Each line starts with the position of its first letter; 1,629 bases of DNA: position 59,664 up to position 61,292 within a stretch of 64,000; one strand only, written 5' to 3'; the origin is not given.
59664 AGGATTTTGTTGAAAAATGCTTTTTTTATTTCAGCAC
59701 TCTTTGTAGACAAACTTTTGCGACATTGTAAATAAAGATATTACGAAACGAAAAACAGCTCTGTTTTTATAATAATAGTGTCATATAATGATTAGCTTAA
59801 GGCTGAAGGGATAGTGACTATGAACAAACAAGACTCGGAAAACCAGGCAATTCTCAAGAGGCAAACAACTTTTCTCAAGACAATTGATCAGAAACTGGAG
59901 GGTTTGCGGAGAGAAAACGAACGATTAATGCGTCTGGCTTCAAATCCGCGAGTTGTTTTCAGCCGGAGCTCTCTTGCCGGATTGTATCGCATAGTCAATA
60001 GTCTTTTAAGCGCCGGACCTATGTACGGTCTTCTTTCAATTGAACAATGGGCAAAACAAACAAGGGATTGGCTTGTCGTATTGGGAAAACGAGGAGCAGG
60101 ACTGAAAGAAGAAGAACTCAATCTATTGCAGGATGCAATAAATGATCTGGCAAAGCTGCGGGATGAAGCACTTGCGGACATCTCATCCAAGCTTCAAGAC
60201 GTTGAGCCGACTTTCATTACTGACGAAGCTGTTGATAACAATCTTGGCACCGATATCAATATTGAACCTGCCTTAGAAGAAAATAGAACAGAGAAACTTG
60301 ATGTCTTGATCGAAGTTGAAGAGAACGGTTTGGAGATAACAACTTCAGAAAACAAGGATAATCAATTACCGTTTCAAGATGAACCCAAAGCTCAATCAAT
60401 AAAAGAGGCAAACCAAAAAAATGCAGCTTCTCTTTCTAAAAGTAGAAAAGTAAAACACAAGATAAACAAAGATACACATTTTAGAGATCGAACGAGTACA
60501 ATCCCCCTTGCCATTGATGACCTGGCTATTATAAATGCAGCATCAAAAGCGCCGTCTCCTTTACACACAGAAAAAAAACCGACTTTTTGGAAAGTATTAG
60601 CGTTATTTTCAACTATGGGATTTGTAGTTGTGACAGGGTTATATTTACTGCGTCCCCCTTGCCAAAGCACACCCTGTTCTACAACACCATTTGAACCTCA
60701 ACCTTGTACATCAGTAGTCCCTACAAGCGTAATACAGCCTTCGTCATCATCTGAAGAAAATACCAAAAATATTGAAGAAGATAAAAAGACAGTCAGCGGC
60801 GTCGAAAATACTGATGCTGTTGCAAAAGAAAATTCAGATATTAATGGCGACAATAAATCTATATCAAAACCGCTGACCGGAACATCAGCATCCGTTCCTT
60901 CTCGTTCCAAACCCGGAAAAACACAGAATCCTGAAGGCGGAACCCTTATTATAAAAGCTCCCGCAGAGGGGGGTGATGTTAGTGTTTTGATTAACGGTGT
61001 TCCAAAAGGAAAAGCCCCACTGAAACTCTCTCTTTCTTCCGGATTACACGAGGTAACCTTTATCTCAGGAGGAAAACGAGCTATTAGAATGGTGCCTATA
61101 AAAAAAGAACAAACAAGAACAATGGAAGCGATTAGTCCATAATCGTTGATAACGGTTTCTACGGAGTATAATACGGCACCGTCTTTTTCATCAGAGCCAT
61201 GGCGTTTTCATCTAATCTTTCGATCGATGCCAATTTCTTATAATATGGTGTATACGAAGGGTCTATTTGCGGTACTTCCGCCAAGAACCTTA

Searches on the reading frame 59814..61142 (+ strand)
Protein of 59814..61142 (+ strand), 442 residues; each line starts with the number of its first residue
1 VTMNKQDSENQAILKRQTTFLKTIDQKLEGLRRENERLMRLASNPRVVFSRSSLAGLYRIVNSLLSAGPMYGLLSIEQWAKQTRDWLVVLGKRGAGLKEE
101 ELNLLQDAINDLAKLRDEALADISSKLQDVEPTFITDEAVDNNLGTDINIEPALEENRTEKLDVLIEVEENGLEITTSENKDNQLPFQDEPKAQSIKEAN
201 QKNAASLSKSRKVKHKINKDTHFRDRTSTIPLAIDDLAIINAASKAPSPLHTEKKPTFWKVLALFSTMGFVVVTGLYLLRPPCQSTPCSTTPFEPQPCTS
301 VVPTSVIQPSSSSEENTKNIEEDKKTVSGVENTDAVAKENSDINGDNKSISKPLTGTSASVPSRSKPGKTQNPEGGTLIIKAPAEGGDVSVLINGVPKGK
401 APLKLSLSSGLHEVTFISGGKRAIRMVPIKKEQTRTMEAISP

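Call 53: search_protein_families(library=pfam, proteins=[window:59814-61142:+], max_evalue=0.00001)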
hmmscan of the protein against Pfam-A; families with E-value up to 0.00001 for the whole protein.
window:59814-61142:+ (442 aa): 0 families

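Call 58: search_protein_families(library=pfam, proteins=[window:59814-61142:+], max_evalue=1)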
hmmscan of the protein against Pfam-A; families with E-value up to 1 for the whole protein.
window:59814-61142:+ (442 aa): 1 family
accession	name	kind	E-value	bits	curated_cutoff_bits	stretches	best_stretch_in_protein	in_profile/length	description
PF08308.17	PEGA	-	0.00063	20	20.8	1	389-420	13-45/71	PEGA domain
